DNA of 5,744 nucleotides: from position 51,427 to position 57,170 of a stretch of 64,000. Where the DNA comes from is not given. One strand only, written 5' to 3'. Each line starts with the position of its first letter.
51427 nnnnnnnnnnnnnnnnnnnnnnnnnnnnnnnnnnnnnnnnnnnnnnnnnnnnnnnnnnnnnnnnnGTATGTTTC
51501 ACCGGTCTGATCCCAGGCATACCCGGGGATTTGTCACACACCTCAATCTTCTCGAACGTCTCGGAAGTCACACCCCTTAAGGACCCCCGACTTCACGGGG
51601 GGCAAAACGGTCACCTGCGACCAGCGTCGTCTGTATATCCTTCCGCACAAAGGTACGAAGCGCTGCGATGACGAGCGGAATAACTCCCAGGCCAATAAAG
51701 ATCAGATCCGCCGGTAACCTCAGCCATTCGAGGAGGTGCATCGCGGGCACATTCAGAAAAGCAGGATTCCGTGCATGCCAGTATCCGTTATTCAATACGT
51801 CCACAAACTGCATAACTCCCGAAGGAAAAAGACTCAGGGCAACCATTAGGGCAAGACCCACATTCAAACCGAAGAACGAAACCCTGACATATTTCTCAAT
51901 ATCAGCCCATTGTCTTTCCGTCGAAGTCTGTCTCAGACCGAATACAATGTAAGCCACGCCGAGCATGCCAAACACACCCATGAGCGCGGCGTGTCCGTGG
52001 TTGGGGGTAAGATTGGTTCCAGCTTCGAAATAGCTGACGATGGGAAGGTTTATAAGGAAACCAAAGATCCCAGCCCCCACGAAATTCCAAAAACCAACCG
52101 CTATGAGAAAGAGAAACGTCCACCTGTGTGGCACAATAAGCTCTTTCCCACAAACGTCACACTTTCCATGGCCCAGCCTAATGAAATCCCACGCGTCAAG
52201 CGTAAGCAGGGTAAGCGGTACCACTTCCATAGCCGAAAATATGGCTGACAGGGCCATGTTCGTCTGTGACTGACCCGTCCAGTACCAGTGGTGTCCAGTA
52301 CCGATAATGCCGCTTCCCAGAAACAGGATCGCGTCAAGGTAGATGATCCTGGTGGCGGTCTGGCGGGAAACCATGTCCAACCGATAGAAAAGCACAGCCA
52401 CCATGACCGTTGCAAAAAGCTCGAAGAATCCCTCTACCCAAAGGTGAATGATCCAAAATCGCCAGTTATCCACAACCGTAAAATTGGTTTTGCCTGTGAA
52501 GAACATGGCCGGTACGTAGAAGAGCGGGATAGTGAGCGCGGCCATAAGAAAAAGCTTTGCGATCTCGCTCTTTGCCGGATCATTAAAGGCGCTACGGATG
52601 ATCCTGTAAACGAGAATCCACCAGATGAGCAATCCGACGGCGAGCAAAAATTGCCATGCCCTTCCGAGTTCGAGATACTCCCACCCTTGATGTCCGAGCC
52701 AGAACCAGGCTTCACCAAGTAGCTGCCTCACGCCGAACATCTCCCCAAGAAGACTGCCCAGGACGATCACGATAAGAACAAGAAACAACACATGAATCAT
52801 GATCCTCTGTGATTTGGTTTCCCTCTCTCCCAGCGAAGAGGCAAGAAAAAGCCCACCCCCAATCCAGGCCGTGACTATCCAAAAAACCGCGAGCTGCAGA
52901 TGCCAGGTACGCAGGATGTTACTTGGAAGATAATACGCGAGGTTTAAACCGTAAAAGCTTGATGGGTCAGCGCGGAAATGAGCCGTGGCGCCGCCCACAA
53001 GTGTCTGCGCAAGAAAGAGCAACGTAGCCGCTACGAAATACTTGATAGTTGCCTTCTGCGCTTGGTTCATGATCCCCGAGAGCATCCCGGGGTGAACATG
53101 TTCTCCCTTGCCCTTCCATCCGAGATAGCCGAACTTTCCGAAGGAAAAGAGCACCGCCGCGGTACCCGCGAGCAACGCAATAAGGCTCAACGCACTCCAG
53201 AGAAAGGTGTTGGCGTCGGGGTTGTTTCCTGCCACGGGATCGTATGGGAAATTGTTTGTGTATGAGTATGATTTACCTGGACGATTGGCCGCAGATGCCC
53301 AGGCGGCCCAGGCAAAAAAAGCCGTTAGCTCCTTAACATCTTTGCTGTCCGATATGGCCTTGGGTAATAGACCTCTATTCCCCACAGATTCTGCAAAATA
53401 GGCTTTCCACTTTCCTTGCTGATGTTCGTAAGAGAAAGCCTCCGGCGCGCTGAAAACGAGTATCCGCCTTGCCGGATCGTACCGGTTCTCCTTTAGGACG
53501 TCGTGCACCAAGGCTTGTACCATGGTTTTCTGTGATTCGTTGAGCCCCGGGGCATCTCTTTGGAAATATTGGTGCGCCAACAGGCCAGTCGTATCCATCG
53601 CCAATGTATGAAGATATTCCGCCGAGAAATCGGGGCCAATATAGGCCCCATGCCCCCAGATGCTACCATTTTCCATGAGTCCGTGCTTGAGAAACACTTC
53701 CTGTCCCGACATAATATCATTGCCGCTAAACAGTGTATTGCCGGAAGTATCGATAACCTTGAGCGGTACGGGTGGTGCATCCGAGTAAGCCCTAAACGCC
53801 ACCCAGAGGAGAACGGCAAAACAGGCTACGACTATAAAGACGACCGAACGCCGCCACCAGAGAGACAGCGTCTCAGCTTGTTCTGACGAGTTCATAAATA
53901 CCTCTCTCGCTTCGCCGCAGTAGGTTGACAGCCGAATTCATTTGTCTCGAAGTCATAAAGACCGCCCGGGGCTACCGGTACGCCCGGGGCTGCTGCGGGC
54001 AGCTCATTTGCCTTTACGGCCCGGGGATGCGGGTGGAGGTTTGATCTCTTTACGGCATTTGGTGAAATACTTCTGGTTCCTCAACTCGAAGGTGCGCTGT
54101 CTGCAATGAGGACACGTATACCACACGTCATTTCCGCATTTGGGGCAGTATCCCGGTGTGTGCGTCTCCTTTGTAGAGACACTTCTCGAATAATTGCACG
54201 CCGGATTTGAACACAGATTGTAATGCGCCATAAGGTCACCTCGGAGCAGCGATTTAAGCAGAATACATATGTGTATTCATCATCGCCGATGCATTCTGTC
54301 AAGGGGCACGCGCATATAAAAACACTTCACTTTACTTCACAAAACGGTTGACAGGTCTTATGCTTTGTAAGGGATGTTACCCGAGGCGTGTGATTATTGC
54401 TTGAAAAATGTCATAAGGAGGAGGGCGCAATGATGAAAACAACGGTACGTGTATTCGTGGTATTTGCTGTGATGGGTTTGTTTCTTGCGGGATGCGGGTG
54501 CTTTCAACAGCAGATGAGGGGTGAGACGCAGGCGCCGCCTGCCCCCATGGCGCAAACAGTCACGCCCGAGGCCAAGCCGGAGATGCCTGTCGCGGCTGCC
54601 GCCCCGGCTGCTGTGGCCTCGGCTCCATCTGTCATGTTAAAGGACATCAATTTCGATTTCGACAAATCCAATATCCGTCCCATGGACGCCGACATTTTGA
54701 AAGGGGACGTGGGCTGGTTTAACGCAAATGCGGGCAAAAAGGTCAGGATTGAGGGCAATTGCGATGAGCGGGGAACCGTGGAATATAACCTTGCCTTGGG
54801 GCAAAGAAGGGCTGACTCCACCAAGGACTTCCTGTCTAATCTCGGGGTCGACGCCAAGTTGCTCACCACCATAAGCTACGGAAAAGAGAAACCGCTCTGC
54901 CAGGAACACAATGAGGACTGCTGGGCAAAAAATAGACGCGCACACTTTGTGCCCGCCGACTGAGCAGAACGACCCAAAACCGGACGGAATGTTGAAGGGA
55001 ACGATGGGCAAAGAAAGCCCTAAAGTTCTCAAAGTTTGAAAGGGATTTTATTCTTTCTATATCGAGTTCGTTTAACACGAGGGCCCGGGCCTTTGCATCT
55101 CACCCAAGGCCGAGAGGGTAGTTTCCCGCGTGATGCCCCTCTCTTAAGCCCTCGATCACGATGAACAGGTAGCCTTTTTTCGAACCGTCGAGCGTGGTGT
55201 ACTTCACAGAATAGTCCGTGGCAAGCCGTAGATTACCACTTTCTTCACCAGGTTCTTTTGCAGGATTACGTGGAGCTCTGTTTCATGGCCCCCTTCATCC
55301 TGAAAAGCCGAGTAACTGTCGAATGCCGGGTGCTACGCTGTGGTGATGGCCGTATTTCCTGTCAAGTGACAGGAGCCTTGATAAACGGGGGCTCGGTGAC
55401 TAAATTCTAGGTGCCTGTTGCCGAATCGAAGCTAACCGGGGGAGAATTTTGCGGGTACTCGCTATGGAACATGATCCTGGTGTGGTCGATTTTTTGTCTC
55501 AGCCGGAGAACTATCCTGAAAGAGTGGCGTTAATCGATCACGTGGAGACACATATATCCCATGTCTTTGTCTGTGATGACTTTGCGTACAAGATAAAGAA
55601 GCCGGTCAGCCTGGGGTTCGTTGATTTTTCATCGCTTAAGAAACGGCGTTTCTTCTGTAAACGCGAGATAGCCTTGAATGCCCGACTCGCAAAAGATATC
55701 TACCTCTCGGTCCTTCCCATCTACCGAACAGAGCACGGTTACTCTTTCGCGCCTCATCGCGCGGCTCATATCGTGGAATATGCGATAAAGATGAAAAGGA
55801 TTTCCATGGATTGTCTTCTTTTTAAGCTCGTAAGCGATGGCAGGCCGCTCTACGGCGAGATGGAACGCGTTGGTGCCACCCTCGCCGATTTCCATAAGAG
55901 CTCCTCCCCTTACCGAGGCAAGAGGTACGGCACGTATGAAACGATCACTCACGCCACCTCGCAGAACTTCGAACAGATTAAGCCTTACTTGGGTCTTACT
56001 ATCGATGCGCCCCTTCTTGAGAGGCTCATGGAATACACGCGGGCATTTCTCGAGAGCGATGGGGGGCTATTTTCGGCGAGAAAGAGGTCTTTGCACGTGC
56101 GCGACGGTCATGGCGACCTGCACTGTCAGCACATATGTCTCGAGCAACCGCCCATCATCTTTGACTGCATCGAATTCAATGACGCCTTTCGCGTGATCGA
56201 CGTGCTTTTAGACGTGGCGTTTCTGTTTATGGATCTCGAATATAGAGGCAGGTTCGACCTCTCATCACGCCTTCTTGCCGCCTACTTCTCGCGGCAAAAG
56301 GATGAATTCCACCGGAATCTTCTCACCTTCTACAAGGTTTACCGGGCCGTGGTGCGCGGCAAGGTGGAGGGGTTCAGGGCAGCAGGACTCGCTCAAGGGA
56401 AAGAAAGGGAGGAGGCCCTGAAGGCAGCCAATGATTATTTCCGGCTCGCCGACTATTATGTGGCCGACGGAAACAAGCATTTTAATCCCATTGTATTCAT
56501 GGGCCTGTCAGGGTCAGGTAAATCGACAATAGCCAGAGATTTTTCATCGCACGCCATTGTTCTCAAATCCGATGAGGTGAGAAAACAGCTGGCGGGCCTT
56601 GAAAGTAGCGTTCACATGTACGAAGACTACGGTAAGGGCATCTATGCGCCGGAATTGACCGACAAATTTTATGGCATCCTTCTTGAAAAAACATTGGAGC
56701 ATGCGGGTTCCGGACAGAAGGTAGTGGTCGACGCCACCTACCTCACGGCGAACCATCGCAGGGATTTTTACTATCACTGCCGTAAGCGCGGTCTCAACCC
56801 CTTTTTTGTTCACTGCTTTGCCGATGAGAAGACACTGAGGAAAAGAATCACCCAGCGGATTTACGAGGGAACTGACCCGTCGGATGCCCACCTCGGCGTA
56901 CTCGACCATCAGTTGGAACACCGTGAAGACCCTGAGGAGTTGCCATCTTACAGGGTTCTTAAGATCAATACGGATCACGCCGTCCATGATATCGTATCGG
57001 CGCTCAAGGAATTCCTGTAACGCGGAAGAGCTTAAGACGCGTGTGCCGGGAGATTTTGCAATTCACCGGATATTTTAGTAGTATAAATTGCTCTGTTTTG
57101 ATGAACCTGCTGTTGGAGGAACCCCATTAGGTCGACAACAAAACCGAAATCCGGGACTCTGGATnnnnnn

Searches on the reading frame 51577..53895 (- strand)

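Call 15: search_protein_families(library=pfam, proteins=[window:51577-53895:-], max_evalue=0.000001)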
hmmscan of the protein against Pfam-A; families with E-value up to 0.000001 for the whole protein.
window:51577-53895:- (772 aa): 2 families
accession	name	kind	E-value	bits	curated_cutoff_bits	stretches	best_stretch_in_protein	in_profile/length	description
PF22085.1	NorB_cytochrome_c-like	-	1.1e-53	182.8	29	1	44-218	1-181/181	Nitric oxide reductase subunit B, cytochrome c-like domain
PF00115.25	COX1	-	1.9e-51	175.7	34.8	1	282-731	2-435/436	Cytochrome C and Quinol oxidase polypeptide I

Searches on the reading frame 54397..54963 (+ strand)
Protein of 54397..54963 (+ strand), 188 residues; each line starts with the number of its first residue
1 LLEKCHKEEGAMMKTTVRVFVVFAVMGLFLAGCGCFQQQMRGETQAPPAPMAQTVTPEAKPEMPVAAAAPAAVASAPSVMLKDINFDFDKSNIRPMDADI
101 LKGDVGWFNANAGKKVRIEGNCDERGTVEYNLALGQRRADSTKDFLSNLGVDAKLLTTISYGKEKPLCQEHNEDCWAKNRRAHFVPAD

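Call 69: search_protein_families(library=pfam, proteins=[window:54397-54963:+], max_evalue=0.0001)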
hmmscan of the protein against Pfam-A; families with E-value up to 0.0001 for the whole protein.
window:54397-54963:+ (188 aa): 1 family
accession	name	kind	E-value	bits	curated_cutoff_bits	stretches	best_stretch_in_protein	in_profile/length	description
PF00691.25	OmpA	-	2.7e-14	53.7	27.2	1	86-178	2-96/98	OmpA family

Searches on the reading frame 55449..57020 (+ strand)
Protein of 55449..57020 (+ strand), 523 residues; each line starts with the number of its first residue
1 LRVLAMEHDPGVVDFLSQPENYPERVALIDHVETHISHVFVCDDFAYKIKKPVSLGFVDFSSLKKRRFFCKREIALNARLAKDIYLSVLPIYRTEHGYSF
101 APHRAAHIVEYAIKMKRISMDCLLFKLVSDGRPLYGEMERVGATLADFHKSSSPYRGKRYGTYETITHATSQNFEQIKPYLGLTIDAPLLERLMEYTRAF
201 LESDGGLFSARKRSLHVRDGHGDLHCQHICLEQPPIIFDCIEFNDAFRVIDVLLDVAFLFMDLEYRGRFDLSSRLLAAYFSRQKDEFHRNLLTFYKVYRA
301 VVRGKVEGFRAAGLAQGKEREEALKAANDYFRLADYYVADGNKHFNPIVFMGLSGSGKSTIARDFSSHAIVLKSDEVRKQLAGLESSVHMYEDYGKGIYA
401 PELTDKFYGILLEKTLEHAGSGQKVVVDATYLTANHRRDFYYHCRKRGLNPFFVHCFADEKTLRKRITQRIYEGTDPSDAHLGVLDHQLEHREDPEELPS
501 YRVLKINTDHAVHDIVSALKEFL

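Call 69: search_protein_families(library=pfam, proteins=[window:55449-57020:+], max_evalue=0.0001)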
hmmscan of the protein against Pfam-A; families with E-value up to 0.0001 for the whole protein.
window:55449-57020:+ (523 aa): 2 families
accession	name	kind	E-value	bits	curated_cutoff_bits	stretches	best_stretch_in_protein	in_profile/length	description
PF13671.12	AAA_33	-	3.9e-24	86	27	1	348-495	2-143/143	AAA domain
PF13238.12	AAA_18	-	1.9e-06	28.8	29.4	1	348-474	1-115/128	AAA domain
